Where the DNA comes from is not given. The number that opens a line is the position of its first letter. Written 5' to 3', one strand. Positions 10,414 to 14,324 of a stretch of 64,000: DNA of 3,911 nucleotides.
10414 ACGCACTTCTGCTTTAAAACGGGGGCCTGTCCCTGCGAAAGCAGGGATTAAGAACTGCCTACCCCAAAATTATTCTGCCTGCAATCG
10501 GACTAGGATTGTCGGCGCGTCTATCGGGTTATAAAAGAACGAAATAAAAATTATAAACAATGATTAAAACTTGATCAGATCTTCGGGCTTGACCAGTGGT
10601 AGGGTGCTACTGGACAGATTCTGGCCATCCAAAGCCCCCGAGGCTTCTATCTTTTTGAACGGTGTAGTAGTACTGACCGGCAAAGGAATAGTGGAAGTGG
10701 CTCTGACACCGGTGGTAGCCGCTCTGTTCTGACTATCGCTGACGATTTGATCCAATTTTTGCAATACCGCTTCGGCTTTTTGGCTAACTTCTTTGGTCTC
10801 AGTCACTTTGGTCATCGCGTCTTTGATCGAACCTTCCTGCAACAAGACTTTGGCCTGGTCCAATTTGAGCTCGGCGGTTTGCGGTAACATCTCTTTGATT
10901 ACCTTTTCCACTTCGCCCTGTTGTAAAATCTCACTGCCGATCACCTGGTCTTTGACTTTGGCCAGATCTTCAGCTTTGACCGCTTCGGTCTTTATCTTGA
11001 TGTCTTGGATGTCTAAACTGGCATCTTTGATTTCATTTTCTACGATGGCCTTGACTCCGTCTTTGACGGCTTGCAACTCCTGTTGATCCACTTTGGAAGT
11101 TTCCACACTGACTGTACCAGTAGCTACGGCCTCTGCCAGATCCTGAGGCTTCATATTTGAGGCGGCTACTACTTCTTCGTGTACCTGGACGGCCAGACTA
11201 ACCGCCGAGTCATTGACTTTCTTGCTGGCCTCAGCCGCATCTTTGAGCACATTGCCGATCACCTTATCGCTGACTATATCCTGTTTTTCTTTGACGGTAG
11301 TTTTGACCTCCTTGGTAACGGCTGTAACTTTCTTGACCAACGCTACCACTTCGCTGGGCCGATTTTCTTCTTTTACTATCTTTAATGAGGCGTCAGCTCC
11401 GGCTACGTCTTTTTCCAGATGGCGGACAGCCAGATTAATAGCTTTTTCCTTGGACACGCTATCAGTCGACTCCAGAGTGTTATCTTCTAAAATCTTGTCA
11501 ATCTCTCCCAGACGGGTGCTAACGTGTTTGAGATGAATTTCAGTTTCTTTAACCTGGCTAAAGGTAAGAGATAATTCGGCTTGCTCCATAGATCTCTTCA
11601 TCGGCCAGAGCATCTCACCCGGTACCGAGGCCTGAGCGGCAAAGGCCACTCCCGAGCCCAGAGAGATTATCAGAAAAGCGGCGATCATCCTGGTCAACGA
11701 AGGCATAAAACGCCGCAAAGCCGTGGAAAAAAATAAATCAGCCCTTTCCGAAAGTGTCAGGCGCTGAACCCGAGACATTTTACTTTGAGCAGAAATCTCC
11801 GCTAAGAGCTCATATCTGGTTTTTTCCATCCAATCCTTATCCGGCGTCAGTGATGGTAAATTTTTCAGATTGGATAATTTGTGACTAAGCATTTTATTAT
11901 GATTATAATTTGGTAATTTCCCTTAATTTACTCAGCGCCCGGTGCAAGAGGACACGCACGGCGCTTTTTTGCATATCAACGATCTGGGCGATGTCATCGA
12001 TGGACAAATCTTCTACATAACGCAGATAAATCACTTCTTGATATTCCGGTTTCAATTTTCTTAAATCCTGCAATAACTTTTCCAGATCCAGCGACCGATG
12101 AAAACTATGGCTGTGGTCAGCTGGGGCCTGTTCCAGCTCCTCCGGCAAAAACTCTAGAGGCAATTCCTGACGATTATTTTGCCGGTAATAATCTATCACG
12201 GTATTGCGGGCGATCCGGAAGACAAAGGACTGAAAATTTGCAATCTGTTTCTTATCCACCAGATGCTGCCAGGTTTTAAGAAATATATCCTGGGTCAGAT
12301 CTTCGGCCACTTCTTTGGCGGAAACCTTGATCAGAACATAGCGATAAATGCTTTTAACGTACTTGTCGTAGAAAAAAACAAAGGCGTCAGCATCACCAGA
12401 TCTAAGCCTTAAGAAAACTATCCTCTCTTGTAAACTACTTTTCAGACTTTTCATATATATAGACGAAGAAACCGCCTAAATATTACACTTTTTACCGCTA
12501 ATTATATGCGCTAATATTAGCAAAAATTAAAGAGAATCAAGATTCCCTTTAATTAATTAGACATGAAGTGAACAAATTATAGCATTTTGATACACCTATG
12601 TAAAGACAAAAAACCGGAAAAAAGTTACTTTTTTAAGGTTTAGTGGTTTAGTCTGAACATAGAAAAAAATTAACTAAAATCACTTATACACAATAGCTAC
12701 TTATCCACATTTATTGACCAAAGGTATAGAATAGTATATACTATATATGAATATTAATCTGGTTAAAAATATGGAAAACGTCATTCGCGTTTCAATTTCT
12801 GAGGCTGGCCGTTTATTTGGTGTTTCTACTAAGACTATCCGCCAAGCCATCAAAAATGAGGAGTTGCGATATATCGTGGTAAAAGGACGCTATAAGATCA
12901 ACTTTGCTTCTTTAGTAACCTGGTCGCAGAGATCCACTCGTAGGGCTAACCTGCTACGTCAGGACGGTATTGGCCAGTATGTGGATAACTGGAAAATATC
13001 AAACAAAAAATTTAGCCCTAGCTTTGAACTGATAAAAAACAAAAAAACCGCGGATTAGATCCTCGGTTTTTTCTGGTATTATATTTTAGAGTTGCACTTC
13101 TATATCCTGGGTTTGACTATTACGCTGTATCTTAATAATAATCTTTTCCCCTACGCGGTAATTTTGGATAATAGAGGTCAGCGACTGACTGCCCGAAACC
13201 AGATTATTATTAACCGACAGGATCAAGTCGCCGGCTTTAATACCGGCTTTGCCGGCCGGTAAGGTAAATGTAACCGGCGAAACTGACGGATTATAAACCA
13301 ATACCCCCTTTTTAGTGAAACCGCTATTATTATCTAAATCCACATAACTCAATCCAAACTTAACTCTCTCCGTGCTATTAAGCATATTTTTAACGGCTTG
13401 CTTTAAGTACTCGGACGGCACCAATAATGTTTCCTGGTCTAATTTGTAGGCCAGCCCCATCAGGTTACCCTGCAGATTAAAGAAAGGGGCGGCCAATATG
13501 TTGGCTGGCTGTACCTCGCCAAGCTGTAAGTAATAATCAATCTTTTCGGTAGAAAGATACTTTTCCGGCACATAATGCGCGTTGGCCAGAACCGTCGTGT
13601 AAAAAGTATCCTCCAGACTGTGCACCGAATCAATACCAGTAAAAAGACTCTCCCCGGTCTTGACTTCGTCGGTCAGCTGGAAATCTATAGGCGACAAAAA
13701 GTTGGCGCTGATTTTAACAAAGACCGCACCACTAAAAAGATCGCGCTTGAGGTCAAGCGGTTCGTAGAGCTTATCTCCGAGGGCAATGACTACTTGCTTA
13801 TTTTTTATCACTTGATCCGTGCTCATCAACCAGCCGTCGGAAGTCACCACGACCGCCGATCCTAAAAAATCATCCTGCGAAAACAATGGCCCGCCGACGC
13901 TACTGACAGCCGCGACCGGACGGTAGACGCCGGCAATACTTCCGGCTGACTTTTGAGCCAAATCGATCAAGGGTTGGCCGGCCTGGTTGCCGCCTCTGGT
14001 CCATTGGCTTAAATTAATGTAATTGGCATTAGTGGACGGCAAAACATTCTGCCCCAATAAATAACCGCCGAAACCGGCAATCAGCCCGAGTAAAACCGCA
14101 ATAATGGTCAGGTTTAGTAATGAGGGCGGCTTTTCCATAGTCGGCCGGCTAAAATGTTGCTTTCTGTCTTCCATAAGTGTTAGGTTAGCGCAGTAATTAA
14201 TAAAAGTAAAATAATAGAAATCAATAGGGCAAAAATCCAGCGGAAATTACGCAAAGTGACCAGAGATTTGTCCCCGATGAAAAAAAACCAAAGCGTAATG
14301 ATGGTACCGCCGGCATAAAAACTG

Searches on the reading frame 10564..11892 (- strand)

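Call 87: search_protein_families(library=pfam, max_evalue=0.00001, proteins=[window:10564-11892:-])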
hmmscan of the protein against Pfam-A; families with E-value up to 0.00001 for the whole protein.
window:10564-11892:- (442 aa): 1 family
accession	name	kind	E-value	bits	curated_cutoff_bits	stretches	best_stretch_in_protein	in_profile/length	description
PF18915.5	DUF5667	-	8.3e-07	29.8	27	1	90-185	3-77/99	Domain of unknown function (DUF5667)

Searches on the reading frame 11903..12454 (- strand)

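Call 87: search_protein_families(library=pfam, max_evalue=0.00001, proteins=[window:11903-12454:-])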
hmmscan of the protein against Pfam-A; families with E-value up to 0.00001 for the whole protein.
window:11903-12454:- (183 aa): 4 families
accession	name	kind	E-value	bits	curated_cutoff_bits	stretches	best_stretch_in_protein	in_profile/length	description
PF08281.18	Sigma70_r4_2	-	1.4e-13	50.7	25.7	1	126-177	3-54/54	Sigma-70, region 4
PF04542.20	Sigma70_r2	-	1.5e-12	47.5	24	1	29-95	2-70/71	Sigma-70 region 2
PF04545.22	Sigma70_r4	-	8.7e-12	44.8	24.1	1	131-179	2-50/50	Sigma-70, region 4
PF07638.17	Sigma70_ECF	-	2.4e-08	34.6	21.1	1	17-174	11-176/185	ECF sigma factor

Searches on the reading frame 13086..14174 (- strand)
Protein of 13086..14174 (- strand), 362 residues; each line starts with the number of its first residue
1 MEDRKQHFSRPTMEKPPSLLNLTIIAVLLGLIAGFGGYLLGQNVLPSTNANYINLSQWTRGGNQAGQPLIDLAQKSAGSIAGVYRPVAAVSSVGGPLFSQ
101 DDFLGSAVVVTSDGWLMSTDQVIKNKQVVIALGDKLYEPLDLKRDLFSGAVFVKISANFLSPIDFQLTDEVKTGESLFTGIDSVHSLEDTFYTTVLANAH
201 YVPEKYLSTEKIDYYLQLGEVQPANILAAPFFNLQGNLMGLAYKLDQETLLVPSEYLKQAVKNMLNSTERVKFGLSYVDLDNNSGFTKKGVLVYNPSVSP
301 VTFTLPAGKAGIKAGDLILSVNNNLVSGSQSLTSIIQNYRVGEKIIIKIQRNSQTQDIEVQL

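Call 87: search_protein_families(library=pfam, max_evalue=0.00001, proteins=[window:13086-14174:-])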
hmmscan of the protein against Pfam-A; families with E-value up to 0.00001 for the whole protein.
window:13086-14174:- (362 aa): 2 families
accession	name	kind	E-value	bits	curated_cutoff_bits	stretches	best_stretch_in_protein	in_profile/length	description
PF13180.12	PDZ_2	-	2.7e-12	47.2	27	1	278-362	8-80/80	PDZ domain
PF17820.7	PDZ_6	-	8e-07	29.1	27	1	306-351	10-54/54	PDZ domain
